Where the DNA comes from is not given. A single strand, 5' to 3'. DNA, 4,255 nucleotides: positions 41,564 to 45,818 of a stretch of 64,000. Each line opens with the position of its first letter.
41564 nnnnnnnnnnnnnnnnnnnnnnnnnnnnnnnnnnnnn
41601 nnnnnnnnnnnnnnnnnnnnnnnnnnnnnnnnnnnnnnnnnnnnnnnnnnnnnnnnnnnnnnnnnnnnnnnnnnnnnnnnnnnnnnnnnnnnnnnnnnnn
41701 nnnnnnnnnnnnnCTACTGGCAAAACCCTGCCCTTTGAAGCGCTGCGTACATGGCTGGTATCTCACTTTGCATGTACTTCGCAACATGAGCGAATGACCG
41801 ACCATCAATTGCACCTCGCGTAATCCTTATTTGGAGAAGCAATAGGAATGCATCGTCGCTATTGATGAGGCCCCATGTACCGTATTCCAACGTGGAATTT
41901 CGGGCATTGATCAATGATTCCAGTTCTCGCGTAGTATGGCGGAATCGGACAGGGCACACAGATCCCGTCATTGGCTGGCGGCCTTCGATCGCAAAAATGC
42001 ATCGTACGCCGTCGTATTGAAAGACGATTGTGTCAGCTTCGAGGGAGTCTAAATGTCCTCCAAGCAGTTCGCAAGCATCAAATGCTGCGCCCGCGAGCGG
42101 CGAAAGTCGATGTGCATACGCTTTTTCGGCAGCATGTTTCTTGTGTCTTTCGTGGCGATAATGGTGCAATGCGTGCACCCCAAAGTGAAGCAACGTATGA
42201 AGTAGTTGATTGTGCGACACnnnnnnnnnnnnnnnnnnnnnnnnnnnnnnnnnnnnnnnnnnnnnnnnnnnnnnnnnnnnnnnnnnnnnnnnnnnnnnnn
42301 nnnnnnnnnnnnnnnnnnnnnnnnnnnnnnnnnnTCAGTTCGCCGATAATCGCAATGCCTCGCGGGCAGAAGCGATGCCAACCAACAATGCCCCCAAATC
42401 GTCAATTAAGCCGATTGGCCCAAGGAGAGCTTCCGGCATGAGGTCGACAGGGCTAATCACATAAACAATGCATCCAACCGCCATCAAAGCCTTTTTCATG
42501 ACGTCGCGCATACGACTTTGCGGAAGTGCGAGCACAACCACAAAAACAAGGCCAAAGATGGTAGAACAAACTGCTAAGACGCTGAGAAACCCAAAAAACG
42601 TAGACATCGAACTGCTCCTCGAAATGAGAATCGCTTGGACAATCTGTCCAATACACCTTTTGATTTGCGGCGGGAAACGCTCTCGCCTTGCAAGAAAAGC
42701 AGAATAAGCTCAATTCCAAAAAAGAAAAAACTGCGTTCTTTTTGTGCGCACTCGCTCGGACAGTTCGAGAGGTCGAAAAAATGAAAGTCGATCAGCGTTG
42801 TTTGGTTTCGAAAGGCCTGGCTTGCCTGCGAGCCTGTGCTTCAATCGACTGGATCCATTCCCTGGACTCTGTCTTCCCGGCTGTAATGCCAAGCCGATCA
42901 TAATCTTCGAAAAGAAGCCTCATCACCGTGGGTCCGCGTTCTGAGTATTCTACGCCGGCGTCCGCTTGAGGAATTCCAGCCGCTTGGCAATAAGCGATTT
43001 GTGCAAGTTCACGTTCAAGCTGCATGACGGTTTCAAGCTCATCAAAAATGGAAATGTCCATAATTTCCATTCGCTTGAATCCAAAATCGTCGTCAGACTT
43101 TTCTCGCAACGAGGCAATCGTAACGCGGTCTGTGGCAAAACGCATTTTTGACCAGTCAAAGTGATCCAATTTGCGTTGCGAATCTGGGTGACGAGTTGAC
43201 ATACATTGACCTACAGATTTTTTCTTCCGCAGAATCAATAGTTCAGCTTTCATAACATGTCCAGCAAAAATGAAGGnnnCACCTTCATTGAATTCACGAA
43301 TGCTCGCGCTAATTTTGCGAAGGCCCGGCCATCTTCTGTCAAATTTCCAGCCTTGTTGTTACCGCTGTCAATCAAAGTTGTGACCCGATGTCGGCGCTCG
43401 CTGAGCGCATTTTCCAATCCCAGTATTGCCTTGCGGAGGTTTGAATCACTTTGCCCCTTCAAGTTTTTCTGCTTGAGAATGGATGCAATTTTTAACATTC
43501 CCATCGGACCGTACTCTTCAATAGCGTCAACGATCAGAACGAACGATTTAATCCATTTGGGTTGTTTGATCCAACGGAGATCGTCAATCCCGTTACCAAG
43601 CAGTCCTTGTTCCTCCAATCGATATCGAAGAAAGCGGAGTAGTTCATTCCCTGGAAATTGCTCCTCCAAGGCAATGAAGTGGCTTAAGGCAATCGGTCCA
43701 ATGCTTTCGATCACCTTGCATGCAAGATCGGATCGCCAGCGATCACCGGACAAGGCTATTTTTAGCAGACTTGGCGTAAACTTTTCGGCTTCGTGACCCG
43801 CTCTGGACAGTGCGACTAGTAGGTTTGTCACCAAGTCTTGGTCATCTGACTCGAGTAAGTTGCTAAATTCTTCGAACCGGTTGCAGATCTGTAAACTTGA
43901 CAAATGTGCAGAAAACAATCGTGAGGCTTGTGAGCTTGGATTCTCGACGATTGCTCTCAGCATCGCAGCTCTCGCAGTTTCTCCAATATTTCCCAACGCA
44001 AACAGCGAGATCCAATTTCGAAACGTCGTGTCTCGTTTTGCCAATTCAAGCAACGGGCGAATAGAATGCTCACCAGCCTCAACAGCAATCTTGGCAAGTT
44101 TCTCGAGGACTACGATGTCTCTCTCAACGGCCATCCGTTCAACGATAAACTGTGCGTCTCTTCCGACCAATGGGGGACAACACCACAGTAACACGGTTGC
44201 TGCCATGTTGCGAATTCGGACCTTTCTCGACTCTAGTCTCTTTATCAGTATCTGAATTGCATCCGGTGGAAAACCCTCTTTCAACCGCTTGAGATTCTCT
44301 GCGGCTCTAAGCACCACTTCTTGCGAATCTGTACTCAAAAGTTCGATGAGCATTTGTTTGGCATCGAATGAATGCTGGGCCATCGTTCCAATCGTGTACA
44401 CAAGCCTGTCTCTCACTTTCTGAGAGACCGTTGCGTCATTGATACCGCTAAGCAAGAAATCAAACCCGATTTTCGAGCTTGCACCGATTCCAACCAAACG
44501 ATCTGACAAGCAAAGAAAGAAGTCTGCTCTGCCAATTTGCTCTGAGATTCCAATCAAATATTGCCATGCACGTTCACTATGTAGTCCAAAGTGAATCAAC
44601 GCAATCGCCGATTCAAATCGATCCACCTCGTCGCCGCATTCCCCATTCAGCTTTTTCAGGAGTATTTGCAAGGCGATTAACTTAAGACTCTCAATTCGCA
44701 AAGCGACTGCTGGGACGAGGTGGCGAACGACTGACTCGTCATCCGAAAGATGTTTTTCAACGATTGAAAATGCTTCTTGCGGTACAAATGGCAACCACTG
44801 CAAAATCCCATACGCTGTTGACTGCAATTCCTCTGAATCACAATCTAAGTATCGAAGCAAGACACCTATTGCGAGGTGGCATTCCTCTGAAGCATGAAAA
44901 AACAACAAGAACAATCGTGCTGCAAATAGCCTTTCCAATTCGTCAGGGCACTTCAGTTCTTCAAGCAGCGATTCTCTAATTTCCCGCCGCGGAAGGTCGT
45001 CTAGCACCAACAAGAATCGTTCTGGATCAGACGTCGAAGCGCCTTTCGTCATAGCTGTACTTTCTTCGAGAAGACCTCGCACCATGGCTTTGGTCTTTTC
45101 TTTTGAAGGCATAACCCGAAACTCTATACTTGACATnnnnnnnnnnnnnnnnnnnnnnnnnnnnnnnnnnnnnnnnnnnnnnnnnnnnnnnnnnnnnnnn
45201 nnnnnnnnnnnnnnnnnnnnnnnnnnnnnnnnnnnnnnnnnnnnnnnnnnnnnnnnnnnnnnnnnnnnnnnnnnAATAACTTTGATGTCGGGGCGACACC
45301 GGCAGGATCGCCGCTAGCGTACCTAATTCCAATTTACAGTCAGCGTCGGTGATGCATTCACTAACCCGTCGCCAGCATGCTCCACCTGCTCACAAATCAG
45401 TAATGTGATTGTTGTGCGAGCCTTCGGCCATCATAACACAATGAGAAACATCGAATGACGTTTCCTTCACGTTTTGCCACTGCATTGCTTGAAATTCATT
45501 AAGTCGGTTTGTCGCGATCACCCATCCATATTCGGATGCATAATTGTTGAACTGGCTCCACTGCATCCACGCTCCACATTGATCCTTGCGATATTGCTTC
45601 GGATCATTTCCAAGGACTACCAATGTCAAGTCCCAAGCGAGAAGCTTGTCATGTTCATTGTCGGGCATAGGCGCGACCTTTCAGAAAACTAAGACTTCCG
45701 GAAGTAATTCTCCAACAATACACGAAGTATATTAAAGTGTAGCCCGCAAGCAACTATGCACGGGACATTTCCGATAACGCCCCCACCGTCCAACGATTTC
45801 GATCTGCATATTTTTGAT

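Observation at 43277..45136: HEAT-repeat solenoid fused to a C-terminal LysR-type HTH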

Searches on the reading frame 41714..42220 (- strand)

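Call 5: search_protein_families(library=pfam, proteins=[window:41714-42220:-], max_evalue=10)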
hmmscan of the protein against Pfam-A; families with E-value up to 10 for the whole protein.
window:41714-42220:- (168 aa): 1 family
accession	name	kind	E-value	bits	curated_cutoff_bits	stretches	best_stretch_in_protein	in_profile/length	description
PF10722.14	YbjN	-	0.072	13.8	22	1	63-160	25-123/126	Putative bacterial sensory transduction regulator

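Call 22: search_protein_families(library=phrogs, proteins=[window:41714-42220:-], max_evalue=0.01)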
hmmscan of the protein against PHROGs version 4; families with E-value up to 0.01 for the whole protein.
window:41714-42220:- (168 aa): 0 families

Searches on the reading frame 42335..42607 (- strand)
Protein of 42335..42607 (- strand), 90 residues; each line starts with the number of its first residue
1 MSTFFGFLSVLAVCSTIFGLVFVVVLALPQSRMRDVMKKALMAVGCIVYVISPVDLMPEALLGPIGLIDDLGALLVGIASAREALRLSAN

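Call 5: search_protein_families(library=pfam, proteins=[window:42335-42607:-], max_evalue=10)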
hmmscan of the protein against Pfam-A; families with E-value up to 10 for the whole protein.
window:42335-42607:- (90 aa): 1 family
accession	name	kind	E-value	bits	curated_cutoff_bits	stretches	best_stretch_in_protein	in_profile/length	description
PF06803.17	DUF1232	-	6.9e-11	42.2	23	1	41-75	3-36/37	Protein of unknown function (DUF1232)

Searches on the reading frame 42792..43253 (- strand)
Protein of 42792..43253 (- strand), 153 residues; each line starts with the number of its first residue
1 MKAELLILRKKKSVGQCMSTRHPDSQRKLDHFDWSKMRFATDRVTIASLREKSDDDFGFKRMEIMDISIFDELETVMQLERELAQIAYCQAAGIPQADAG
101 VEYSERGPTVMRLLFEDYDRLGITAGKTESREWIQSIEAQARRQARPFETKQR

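Call 5: search_protein_families(library=pfam, proteins=[window:42792-43253:-], max_evalue=10)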
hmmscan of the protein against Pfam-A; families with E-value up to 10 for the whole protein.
window:42792-43253:- (153 aa): 0 families

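Call 22: search_protein_families(library=phrogs, proteins=[window:42792-43253:-], max_evalue=0.01)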
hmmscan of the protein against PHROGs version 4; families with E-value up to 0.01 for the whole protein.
window:42792-43253:- (153 aa): 0 families

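Call 23: search_protein_families(library=padloc, proteins=[window:42792-43253:-], max_evalue=0.1)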
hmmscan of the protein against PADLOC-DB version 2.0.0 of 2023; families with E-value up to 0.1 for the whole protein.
window:42792-43253:- (153 aa): 0 families

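Call 67: search_solved_structures(query=A5, max_evalue=10)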
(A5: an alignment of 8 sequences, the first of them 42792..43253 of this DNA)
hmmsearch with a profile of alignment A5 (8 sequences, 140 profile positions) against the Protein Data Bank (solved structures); distinct sequences matched with E-value up to 10: 3.
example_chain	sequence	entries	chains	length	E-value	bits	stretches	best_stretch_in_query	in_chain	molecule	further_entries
4aig_A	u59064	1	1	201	1.2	12.1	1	27-85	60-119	ADAMALYSIN II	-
3aig_A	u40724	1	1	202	1.2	12.1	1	27-85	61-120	ADAMALYSIN II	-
2aig_P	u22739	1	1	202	1.2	12.1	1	27-85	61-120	ADAMALYSIN II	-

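Call 91: search_protein_families(library=pfam, alignment_id=A5, max_evalue=1)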
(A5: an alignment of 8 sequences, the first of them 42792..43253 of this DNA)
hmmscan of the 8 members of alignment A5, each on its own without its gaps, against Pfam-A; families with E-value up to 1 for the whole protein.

A. member 1, window:42792-43253:- (153 aa): 0 families

B. families by the number of members that match (of 8 scanned): 3 families
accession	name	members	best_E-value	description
PF21476.4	PF0610-like_N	1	0.0032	PF0610-like, N-terminal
PF04489.18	DUF570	1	0.045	Protein of unknown function (DUF570)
PF12491.13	ApoB100_C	1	0.082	Apolipoprotein B100 C terminal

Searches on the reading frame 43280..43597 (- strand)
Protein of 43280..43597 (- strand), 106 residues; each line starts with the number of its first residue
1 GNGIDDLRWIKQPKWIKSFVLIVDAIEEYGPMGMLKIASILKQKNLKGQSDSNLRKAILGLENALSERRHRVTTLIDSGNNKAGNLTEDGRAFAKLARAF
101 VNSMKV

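Call 5: search_protein_families(library=pfam, proteins=[window:43280-43597:-], max_evalue=10)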
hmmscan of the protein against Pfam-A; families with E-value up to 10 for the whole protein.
seq(106 aa): 1 family
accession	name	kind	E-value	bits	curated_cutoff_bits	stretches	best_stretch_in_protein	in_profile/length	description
PF21960.2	RCF1-5-like_lid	-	0.025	15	27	1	49-62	26-39/43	RCF1/5-like, AAA+ ATPase lid domain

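Call 6: search_protein_families(library=ncbifam, proteins=[window:43280-43597:-], max_evalue=10)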
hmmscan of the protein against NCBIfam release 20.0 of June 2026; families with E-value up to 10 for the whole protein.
seq(106 aa): 0 families

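Call 47: search_solved_structures(query=A3, max_evalue=10, show_alignments=2)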
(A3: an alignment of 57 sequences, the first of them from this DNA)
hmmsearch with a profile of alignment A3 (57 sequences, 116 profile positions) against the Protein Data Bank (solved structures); distinct sequences matched with E-value up to 10: 69 (the best 60 are shown).
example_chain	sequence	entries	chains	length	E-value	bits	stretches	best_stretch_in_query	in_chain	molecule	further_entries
5xxp_A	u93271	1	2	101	3.2e-06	30.3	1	45-112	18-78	LysR-type regulatory protein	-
3hhg_A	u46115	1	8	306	9.9e-06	28.7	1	45-111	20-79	Transcriptional regulator, LysR family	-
1ixc_A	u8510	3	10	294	3e-05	27.2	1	46-112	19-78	LysR-type regulatory protein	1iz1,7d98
3fzv_A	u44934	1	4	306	3.1e-05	27.2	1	48-111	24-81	Probable transcriptional regulator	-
6m5f_A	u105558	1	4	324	3.7e-05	26.9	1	48-111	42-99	Probable transcriptional regulator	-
9irz_A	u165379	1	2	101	0.00038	23.6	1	35-110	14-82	Probable HTH-type transcriptional regulator YhaJ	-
4x6g_A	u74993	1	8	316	0.00069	22.8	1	38-110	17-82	OxyR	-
6g4r_B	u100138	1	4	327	0.001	22.2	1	39-108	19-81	Hydrogen peroxide-inducible genes activator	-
6g1b_B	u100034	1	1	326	0.0011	22.2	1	39-108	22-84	Hydrogen peroxide-inducible genes activator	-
6g1d_C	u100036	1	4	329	0.0011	22.2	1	39-108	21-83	Hydrogen peroxide-inducible genes activator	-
6g1b_J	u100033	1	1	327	0.0011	22.2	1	39-108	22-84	Hydrogen peroxide-inducible genes activator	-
3t1b_A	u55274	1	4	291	0.0015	21.8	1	56-111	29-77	Transcriptional regulator, LysR family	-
3szp_A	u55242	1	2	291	0.0015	21.8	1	56-111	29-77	Transcriptional regulator, LysR family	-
8h3v_S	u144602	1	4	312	0.0023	21.1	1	39-104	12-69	NtcB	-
7trv_A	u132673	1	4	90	0.0024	21.1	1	50-111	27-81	LysR-family transcriptional regulatory protein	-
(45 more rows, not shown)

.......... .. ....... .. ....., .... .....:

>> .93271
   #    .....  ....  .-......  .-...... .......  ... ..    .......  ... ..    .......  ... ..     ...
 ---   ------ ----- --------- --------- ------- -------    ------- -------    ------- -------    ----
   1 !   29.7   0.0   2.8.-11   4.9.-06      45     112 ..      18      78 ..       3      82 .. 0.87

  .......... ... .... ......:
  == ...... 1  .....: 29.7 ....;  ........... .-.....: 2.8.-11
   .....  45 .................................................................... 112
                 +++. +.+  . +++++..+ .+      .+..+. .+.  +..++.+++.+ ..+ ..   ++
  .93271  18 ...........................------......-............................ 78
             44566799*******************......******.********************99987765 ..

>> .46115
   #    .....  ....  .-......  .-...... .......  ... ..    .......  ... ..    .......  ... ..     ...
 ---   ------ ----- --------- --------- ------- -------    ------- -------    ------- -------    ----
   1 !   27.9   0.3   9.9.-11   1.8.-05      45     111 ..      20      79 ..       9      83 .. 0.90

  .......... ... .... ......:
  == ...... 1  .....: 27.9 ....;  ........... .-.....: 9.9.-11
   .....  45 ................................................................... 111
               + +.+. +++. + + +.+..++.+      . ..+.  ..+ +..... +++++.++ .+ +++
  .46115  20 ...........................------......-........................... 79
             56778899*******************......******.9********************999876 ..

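Call 54: predict_structure(alignment_id=A3)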
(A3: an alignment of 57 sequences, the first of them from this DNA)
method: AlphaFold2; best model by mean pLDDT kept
length: 104 residues; sequences in the alignment: 57
mean_pLDDT: 90.8   pTM: 0.83
mean pLDDT of the five models: 90.8, 89.9, 87.0, 83.4, 82.9
residues with pLDDT >= 90: 81; 70-90: 19; 50-70: 4; < 50: 0
segments of 3 or more residues with pLDDT < 50: none
pLDDT, mean of each block of 10 residues (from residue 1): 79 95 95 92 84 95 96 88 94 95 79
secondary structure, 60 per line:
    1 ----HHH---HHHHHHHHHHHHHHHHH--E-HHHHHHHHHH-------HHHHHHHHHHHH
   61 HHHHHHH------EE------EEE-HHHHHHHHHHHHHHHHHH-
elements in order: H11-27 H32-41 H49-67 E82-84 H86-103

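Call 57: fold_search(model_id=the predicted structure, library=pdb)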
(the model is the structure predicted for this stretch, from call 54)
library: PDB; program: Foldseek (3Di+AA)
matches with E <= 10: 391; with E <= 0.001: 0
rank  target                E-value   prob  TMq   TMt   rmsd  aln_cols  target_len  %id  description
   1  7trv_A                1.5e-02  1.00  0.56  0.63   3.2        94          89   17  Crystal Structure of the DNA-Binding Domain of the LysR family Transcriptional Regulator YfbA from Yersinia pestis (released 2022-02-09)
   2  3hhg_G                2.1e-02  1.00  0.55  0.22   3.4        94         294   16  Structure of CrgA, a LysR-type transcriptional regulator from Neisseria meningitidis. (released 2009-07-07)
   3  3hhg_B                2.7e-02  1.00  0.55  0.22   3.2        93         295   16  Structure of CrgA, a LysR-type transcriptional regulator from Neisseria meningitidis. (released 2009-07-07)
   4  6g1b_J                3.5e-02  1.00  0.62  0.23   2.0        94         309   18  Corynebacterium glutamicum OxyR, oxidized form (released 2018-12-05)
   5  7trv_D                5.4e-02  1.00  0.56  0.64   3.1        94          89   17  Crystal Structure of the DNA-Binding Domain of the LysR family Transcriptional Regulator YfbA from Yersinia pestis (released 2022-02-09)
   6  3hhg_A                5.4e-02  1.00  0.55  0.22   3.2        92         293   16  Structure of CrgA, a LysR-type transcriptional regulator from Neisseria meningitidis. (released 2009-07-07)
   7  6g1d_A                5.7e-02  1.00  0.63  0.22   2.1        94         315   18  Corynebacterium glutamicum OxyR C206 mutant (released 2018-12-05)
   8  3hhg_C                6.5e-02  0.99  0.56  0.22   3.2        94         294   16  Structure of CrgA, a LysR-type transcriptional regulator from Neisseria meningitidis. (released 2009-07-07)
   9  2hyg                  7.3e-02  0.97  0.49  0.40   3.9        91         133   19  The Structure of apo-MntR from Bacillus subtilis, Native Form (released 2006-11-07)
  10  6g1b_B                7.8e-02  1.00  0.62  0.21   2.2        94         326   17  Corynebacterium glutamicum OxyR, oxidized form (released 2018-12-05)
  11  4hv6_A                8.3e-02  0.96  0.48  0.39   4.1        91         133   18  Structure of MNTR H77A mutant in apo- and mn-bound forms (released 2012-11-21)
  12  9qbd_A                8.3e-02  0.94  0.54  0.54   4.4       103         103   19  Crystal structure of Brachyspira hampsonii PadR with Leu88 replaced by 3-aminotyrosine (released 2026-03-11)
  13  4ihs_B                8.8e-02  0.99  0.56  0.62   3.1        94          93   17  Crystal Structure of BenM_DBD/catB site 1 DNA Complex (released 2013-07-10)
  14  2f5f_B                8.8e-02  0.96  0.50  0.40   3.7        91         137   19  Bacillus subtilis manganese transport regulator (MNTR) bound to manganese, AC conformation, pH 8.5 (released 2006-03-07)
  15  2h09                  9.4e-02  0.93  0.50  0.43   5.5        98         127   22  Crystal structure of diphtheria toxin repressor like protein from E. coli (released 2007-05-15)
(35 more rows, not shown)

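Call 99: search_protein_families(library=pfam, alignment_id=A3, max_evalue=5)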
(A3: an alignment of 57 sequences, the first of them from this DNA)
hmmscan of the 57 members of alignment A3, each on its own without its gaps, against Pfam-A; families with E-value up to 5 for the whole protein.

A. member 1, seq(104 aa): 1 family
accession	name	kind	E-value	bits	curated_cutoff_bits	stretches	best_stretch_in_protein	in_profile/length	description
PF21960.2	RCF1-5-like_lid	-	0.025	15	27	1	47-60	26-39/43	RCF1/5-like, AAA+ ATPase lid domain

B. families by the number of members that match (of 57 scanned): 46 families (the first 25 are shown)
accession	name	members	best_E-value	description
PF00126.33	HTH_1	4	0.0048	Bacterial regulatory helix-turn-helix protein, lysR family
PF25213.1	HVO_A0261_N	2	0.0014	HVO_A0261 N-terminal domain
PF21715.3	CggR_N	2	0.012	CggR N-terminal DNA binding domain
PF08461.16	HTH_12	2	0.02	Ribonuclease R winged-helix domain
PF08279.18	HTH_11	2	0.026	HTH domain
PF20654.3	Sec3_C-term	2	0.033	Exocyst complex component Sec3, C-terminal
PF13601.12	HTH_34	2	0.054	Winged helix DNA-binding domain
PF11896.14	GlgE_dom_N_S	1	0.0098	Alpha-1,4-glucan:maltose-1-phosphate maltosyltransferase, domain N/S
PF19619.4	DUF6124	1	0.0099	Family of unknown function (DUF6124)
PF21597.2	TetR_C_43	1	0.012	Transcriptional regulator SbtR-like, C-terminal domain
PF13412.12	HTH_24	1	0.014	Winged helix-turn-helix DNA-binding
PF13404.12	HTH_AsnC-type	1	0.014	AsnC-type helix-turn-helix domain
PF21476.4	PF0610-like_N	1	0.017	PF0610-like, N-terminal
PF09012.17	FeoC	1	0.023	FeoC like transcriptional regulator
PF21960.2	RCF1-5-like_lid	1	0.025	RCF1/5-like, AAA+ ATPase lid domain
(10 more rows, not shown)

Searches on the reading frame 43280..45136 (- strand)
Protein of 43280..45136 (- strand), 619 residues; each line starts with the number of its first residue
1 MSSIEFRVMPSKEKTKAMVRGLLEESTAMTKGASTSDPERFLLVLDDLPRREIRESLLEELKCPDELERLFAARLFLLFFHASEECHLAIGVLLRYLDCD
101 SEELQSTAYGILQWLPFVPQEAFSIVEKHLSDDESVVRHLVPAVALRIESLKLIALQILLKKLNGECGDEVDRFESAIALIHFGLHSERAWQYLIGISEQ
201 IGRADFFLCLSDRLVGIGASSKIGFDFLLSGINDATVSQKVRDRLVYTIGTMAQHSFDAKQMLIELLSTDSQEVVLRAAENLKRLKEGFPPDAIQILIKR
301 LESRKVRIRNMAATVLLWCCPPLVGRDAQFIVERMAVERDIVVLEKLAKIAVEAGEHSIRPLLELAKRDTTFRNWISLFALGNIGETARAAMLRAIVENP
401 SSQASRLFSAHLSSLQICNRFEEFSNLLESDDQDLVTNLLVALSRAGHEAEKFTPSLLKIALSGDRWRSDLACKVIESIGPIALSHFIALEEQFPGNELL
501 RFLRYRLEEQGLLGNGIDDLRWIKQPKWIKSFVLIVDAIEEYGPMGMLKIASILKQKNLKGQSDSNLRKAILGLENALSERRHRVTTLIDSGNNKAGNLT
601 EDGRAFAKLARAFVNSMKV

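Call 4: search_protein_families(library=pfam, proteins=[window:43280-45136:-], max_evalue=10)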
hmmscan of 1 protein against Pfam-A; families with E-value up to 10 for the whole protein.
window:43280-45136:- (619 aa): 5 families
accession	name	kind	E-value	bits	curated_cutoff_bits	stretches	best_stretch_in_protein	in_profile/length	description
PF13646.12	HEAT_2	-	1.2e-11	45.1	27.7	2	237-314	12-85/88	HEAT repeats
PF00514.29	Arm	-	0.001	19.5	20.6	0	293-316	13-36/41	Armadillo/beta-catenin-like repeat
PF02985.28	HEAT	-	0.0029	18.1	23.5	0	262-286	4-28/31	HEAT repeat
PF03130.22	HEAT_PBS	-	0.045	14.8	20.9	0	277-302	4-26/27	PBS lyase HEAT-like repeat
PF13513.12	HEAT_EZ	-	0.11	13.5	27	1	278-316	14-52/55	HEAT-like repeat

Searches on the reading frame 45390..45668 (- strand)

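Call 5: search_protein_families(library=pfam, proteins=[window:45390-45668:-], max_evalue=10)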
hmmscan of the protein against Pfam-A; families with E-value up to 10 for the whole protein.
window:45390-45668:- (92 aa): 1 family
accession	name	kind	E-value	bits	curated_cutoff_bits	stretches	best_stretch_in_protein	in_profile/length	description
PF16695.10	Tai4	-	0.035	15.1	27.1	1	31-84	30-86/92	Type VI secretion system (T6SS), amidase immunity protein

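Call 22: search_protein_families(library=phrogs, proteins=[window:45390-45668:-], max_evalue=0.01)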
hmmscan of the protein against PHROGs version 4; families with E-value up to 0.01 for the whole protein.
window:45390-45668:- (92 aa): 0 families

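Call 23: search_protein_families(library=padloc, proteins=[window:45390-45668:-], max_evalue=0.1)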
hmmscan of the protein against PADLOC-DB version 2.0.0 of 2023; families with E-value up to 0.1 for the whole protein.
window:45390-45668:- (92 aa): 0 families
